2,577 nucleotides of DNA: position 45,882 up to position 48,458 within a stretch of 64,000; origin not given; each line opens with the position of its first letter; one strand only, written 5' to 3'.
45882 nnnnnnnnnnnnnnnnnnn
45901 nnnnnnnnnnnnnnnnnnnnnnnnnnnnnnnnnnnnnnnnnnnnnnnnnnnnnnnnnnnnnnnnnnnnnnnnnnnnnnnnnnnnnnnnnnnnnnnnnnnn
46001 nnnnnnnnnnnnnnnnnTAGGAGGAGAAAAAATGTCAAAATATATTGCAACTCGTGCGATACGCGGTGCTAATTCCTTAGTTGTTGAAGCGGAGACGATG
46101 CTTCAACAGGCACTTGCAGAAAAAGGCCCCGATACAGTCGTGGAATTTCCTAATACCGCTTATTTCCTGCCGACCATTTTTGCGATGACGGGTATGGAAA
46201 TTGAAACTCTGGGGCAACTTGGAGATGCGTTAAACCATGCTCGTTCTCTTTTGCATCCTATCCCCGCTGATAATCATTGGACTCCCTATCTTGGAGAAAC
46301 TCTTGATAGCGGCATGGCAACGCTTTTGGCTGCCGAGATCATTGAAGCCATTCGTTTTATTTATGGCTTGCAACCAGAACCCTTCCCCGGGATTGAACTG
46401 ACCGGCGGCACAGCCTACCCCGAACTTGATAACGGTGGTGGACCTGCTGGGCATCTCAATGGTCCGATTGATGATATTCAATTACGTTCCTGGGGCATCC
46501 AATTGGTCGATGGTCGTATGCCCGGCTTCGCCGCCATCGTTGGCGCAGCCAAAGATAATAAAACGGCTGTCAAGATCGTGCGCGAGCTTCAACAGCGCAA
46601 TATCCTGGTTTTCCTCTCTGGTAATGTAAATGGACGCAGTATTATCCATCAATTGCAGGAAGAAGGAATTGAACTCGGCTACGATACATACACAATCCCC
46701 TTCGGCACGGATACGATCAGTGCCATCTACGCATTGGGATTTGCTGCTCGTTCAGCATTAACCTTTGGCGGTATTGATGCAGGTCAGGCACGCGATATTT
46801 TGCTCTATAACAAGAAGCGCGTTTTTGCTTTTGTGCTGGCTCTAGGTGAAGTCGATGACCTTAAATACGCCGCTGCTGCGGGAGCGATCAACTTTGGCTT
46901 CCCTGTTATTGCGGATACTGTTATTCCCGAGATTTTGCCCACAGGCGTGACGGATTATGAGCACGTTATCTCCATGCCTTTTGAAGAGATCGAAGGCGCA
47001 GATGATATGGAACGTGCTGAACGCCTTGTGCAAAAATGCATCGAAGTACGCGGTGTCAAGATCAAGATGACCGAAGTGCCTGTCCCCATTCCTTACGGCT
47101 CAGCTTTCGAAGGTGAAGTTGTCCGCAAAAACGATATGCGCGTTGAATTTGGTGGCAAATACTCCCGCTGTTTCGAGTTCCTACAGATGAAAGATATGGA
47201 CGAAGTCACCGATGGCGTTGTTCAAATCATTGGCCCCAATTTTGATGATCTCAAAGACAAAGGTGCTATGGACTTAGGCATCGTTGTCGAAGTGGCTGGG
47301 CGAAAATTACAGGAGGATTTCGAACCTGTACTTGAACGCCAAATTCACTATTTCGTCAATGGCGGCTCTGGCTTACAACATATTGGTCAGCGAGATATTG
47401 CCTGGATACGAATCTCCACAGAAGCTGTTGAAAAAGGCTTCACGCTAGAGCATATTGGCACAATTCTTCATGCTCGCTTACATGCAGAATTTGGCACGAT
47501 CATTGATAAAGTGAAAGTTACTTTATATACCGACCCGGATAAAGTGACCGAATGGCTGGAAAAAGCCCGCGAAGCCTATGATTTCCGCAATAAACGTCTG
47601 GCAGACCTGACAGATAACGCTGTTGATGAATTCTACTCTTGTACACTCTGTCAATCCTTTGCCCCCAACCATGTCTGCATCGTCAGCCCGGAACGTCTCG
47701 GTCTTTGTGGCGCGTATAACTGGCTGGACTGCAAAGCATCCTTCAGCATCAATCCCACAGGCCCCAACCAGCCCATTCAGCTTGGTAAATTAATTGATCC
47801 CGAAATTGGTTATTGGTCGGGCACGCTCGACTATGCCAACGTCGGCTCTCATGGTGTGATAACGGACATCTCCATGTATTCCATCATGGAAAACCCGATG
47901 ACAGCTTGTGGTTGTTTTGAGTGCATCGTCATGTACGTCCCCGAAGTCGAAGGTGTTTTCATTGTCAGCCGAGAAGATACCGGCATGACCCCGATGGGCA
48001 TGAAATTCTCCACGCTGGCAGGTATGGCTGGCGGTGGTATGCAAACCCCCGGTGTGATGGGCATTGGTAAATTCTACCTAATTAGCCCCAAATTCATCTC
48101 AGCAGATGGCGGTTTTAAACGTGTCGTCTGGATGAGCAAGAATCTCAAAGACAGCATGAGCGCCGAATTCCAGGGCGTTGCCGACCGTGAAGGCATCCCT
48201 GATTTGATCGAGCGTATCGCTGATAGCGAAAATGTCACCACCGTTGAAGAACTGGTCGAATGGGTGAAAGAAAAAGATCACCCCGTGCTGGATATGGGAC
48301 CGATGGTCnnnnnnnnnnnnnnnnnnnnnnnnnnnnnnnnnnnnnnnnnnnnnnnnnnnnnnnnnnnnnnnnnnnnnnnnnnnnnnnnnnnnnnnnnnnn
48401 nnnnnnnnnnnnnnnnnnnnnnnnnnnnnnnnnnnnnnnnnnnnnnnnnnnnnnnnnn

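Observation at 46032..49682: AcsB and the small corrinoid-protein subunit AcsD are encoded as one 1216-aa polypeptide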

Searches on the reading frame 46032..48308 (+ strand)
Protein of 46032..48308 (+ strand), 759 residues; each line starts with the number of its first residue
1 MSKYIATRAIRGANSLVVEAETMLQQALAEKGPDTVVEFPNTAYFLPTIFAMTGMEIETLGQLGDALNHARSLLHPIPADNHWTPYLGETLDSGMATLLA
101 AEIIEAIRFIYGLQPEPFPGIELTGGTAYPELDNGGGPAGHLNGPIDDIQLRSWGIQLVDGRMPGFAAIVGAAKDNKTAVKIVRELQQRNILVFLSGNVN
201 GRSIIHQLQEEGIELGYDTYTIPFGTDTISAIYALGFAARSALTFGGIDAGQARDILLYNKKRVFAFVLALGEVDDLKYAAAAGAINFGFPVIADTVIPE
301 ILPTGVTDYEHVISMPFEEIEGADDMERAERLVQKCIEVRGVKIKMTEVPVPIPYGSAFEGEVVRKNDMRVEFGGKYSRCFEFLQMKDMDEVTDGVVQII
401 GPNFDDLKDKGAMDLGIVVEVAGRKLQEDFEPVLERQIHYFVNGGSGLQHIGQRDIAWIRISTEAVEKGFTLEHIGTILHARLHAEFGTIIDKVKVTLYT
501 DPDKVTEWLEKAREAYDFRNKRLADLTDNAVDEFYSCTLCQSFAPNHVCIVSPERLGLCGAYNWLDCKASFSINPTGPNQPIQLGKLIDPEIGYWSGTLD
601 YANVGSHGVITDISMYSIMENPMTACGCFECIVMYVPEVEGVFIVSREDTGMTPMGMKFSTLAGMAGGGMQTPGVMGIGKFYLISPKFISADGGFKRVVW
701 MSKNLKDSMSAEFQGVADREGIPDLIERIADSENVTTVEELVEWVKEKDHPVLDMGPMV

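Call 76: search_solved_structures(query=window:46032-48308:+, max_evalue=0.00001)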
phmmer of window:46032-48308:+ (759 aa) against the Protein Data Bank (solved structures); distinct sequences matched with E-value up to 0.00001: 19.
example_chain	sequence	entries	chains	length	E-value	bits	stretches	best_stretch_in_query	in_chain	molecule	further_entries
7zkj_B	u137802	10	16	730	1.3e-199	668.3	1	10-758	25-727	CO-methylating acetyl-CoA synthase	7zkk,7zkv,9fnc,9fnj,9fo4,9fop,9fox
9fr0_A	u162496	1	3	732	1.4e-199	668.3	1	10-758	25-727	CO-methylating acetyl-CoA synthase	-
1ru3_A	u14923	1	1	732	1.4e-199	668.3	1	10-758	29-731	Acetyl-CoA synthase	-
7nys_A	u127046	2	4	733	1.4e-199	668.3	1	10-758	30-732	CO-methylating acetyl-CoA synthase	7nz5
7nyp_A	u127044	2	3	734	1.4e-199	668.3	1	10-758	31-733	CO-methylating acetyl-CoA synthase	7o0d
8cmw_B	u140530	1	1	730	6.6e-199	666.1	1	10-758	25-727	CO-methylating acetyl-CoA synthase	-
8cja_B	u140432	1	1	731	6.6e-199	666.1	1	10-758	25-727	CO-methylating acetyl-CoA synthase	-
8cjc_B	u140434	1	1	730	1.7e-198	664.7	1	10-758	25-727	CO-methylating acetyl-CoA synthase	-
8cjb_B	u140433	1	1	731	3.2e-198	663.8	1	10-758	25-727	CO-methylating acetyl-CoA synthase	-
1mjg_M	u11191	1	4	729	1e-192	645.6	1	11-758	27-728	Carbon monoxide dehydrogenase alpha subunit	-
3i04_M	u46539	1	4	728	1.3e-192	645.3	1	11-758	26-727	Carbon monoxide dehydrogenase/acetyl-CoA synthase subunit alpha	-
1oao_C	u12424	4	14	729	1.3e-192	645.3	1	11-758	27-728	CARBON MONOXIDE DEHYDROGENASE/ACETYL-COA SYNTHASE SUBUNIT ALPHA | Carbon monoxide dehydrogenase/acetyl CoA synthase subunit alpha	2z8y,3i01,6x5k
6ytt_A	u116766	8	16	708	8.8e-186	622.6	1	11-758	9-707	CO dehydrogenase/acetyl-CoA synthase complex, beta subunit | CO-methylating acetyl-CoA synthase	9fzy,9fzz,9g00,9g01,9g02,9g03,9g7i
3git_A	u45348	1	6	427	1.1e-145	490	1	343-758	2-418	Carbon monoxide dehydrogenase/acetyl-CoA synthase subunit alpha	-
9c0s_E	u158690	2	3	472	3.6e-100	339.6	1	352-753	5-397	Acetyl-CoA decarbonylase/synthase complex subunit beta 2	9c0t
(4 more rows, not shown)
